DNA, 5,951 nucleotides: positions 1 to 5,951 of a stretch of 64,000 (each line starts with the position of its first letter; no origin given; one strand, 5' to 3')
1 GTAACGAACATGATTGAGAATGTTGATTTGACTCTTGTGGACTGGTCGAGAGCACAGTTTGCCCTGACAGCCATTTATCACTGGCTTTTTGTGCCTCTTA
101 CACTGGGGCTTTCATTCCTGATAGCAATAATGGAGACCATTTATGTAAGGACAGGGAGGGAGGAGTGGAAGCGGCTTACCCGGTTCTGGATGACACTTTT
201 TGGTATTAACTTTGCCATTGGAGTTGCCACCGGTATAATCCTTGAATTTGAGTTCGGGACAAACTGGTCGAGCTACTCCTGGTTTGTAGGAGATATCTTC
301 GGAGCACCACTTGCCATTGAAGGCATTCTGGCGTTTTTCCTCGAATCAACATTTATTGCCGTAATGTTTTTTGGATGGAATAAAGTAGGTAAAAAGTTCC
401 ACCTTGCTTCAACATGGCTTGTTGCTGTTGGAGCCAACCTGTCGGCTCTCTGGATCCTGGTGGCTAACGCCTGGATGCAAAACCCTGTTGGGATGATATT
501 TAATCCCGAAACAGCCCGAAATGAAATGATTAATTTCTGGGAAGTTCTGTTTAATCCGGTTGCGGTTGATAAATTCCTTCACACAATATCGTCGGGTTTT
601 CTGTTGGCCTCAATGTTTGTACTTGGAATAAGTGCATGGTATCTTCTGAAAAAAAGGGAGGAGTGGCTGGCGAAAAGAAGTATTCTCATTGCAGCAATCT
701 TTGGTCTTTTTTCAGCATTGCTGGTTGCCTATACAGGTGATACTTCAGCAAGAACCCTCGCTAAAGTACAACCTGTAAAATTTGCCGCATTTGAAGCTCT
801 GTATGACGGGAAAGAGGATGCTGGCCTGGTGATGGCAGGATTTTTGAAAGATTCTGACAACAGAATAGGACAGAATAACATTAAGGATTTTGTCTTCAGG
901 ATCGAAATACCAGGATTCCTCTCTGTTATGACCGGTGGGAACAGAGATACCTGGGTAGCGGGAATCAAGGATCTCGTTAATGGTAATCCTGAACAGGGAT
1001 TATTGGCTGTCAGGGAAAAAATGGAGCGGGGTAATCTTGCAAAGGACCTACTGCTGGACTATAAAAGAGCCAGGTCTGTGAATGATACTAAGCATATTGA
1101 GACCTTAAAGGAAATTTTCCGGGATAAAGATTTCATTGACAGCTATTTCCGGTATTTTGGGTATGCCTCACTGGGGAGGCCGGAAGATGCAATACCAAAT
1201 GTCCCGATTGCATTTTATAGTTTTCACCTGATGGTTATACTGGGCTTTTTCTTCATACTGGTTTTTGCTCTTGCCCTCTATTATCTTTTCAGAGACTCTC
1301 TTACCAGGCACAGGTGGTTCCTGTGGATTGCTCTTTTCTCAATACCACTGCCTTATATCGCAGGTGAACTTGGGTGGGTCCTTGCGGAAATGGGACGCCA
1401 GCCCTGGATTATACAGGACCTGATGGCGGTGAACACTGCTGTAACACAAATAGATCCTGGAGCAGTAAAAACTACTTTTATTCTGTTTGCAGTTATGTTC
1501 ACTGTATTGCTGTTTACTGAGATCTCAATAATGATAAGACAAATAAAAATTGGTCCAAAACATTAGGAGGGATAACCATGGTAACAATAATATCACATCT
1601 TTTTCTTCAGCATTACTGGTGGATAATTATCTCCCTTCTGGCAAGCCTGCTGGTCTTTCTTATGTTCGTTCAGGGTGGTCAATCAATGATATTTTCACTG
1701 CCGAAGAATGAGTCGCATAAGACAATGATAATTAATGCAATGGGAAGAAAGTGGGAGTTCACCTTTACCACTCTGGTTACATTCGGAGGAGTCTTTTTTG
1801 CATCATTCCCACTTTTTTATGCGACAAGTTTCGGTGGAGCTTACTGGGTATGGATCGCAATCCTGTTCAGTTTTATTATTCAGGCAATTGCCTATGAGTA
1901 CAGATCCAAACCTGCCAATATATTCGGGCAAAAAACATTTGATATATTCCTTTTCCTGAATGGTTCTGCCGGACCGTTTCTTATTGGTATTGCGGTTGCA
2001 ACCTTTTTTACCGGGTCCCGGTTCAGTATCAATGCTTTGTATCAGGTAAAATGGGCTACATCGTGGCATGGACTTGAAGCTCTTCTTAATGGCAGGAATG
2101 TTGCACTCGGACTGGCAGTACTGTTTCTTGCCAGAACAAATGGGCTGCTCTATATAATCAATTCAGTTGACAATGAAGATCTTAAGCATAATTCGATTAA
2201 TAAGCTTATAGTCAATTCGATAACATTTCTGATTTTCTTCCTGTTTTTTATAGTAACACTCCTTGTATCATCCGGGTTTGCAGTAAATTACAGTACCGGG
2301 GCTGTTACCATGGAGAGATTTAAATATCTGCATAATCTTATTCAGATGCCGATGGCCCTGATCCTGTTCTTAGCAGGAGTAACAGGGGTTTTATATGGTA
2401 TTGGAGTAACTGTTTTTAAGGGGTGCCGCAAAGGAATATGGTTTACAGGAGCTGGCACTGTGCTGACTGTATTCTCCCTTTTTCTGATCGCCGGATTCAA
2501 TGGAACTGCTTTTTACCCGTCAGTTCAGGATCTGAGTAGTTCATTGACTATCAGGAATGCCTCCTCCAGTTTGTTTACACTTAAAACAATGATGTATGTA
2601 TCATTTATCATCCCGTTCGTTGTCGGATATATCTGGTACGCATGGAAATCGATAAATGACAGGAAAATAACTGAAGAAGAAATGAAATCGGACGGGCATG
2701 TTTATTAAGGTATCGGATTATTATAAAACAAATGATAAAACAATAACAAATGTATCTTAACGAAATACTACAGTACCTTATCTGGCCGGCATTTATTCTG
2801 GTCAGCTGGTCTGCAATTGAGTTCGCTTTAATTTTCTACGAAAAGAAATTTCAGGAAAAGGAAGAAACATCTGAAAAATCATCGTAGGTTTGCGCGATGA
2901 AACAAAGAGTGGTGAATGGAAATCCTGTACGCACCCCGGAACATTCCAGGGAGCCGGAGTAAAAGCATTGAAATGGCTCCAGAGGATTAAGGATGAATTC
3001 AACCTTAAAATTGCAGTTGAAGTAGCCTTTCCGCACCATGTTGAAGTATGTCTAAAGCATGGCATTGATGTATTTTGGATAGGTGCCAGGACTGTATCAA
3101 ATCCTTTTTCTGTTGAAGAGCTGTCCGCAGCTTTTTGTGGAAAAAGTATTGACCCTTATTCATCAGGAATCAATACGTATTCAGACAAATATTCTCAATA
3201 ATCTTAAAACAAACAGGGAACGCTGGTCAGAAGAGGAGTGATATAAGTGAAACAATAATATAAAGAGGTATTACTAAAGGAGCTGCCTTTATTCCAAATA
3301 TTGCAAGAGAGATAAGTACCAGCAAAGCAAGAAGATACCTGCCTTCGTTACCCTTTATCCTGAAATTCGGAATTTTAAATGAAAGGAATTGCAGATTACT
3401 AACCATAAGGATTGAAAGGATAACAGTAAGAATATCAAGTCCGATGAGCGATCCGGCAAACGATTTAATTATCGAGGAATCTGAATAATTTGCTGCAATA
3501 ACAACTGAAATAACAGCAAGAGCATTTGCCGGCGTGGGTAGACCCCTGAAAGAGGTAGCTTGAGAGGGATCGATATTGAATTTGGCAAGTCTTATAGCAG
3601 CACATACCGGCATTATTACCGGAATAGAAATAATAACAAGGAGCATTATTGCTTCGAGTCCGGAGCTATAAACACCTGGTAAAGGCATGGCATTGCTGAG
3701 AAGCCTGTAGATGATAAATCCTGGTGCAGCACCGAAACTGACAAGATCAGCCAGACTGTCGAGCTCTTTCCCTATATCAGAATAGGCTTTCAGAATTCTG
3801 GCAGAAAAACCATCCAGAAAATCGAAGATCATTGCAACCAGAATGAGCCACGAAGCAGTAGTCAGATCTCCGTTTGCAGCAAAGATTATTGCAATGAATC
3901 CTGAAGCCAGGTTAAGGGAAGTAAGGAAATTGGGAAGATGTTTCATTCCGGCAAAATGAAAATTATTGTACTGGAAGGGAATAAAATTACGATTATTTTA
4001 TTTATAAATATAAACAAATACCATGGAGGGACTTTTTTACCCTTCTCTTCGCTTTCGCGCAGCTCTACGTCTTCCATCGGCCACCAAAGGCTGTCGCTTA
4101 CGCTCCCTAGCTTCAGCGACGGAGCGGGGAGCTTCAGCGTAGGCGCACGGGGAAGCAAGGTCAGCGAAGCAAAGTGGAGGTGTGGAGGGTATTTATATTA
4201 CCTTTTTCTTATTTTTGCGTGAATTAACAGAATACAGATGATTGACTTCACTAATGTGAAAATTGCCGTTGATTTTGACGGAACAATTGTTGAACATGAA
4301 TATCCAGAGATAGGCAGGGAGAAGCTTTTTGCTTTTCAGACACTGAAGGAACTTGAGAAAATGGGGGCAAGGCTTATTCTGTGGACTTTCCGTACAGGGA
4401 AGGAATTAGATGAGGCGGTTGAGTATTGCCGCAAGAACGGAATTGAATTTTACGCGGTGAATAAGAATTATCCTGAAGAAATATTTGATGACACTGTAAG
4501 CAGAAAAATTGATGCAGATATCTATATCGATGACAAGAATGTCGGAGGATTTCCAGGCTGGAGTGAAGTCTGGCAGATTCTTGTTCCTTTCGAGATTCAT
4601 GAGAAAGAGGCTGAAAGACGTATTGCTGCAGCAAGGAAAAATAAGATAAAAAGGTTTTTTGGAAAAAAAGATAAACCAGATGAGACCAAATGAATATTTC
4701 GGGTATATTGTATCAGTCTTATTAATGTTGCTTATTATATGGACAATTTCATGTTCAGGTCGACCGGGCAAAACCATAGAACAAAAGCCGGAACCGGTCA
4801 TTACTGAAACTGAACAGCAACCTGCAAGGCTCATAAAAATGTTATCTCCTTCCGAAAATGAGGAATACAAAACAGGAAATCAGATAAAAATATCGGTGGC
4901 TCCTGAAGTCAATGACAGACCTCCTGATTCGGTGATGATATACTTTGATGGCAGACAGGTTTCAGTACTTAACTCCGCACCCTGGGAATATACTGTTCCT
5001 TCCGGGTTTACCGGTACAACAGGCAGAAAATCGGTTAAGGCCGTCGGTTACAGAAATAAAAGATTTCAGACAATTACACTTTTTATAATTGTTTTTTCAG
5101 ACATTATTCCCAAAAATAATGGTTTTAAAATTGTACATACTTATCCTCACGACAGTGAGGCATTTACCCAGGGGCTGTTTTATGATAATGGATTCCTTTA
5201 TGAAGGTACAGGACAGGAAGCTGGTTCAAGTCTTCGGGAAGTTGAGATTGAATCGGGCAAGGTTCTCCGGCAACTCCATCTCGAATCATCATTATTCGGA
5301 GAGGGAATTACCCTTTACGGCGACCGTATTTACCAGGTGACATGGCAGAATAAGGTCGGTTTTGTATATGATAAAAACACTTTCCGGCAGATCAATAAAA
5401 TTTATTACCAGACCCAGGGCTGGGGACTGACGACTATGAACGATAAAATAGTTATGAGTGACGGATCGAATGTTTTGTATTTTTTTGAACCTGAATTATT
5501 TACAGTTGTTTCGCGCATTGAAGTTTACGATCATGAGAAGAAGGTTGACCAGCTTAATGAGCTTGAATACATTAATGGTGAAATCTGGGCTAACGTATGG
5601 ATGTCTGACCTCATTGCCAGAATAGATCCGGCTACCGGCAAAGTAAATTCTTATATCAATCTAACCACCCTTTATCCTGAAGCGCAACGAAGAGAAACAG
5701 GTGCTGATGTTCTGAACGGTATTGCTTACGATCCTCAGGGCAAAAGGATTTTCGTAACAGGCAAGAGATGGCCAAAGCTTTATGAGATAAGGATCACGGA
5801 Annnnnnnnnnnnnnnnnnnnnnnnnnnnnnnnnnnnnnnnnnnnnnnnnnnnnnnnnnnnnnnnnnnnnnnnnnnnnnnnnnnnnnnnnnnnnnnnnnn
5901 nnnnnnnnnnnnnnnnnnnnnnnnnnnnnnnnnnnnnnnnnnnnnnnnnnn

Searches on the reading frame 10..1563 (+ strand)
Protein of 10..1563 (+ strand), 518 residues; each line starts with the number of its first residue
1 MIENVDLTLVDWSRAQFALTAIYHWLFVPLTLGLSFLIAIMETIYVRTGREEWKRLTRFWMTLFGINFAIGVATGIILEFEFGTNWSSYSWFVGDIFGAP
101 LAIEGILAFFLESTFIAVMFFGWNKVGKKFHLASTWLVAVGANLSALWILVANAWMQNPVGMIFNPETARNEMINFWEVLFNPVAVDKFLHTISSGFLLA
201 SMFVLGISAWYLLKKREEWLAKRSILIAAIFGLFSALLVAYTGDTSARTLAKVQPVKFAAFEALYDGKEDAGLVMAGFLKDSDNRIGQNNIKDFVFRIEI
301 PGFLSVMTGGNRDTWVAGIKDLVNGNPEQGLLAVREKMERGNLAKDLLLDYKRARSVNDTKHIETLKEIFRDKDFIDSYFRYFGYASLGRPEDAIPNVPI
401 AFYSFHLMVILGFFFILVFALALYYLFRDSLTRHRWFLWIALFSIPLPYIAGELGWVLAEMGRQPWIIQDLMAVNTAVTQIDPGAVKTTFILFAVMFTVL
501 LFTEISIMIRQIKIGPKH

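Call 40: search_protein_families(library=pfam, proteins=[window:10-1563:+], max_evalue=0.00001)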
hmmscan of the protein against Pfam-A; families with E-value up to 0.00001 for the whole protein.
window:10-1563:+ (518 aa): 1 family
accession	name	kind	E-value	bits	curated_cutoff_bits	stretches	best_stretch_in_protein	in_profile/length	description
PF01654.22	Cyt_bd_oxida_I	-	3e-167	556.9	26.2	1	12-516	1-418/418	Cytochrome bd terminal oxidase subunit I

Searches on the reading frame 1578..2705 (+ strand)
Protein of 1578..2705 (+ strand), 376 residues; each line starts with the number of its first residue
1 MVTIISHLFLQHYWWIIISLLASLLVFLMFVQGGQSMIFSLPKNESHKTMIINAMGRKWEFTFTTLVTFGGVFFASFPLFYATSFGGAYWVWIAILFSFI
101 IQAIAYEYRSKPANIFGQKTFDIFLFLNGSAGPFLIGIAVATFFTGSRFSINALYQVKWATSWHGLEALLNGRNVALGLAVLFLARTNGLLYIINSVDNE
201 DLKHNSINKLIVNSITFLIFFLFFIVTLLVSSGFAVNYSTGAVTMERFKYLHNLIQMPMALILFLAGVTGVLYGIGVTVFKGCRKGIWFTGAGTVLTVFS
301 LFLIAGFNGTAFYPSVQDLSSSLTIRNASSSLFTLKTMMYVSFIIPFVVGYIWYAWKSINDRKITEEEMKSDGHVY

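Call 40: search_protein_families(library=pfam, proteins=[window:1578-2705:+], max_evalue=0.00001)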
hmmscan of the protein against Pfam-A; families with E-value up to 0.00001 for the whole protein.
window:1578-2705:+ (376 aa): 1 family
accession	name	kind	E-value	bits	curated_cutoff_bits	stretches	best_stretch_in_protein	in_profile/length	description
PF02322.20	Cyt_bd_oxida_II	-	4.2e-63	213.9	35.6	1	10-357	1-300/302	Cytochrome bd terminal oxidase subunit II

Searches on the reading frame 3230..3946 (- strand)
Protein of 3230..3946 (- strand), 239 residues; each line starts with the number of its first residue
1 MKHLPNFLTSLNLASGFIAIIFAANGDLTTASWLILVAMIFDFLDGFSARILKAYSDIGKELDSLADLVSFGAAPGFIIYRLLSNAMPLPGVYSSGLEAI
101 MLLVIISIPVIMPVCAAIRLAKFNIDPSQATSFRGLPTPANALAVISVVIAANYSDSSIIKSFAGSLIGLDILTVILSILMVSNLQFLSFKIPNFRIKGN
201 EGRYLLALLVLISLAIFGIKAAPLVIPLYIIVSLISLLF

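Call 40: search_protein_families(library=pfam, proteins=[window:3230-3946:-], max_evalue=0.00001)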
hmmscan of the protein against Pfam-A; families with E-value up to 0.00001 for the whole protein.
window:3230-3946:- (239 aa): 1 family
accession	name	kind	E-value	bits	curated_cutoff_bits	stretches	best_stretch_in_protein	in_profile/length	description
PF01066.26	CDP-OH_P_transf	-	2.8e-19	70.5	22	1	3-163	2-138/152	CDP-alcohol phosphatidyltransferase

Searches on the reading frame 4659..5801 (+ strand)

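Call 40: search_protein_families(library=pfam, proteins=[window:4659-5801:+], max_evalue=0.00001)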
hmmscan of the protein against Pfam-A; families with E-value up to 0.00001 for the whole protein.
window:4659-5801:+ (381 aa): 1 family
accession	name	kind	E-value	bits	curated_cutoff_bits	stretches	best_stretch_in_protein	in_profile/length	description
PF05096.18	Glu_cyclase_2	-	7.3e-96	320.8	22.3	1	152-379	23-249/249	Glutamine cyclotransferase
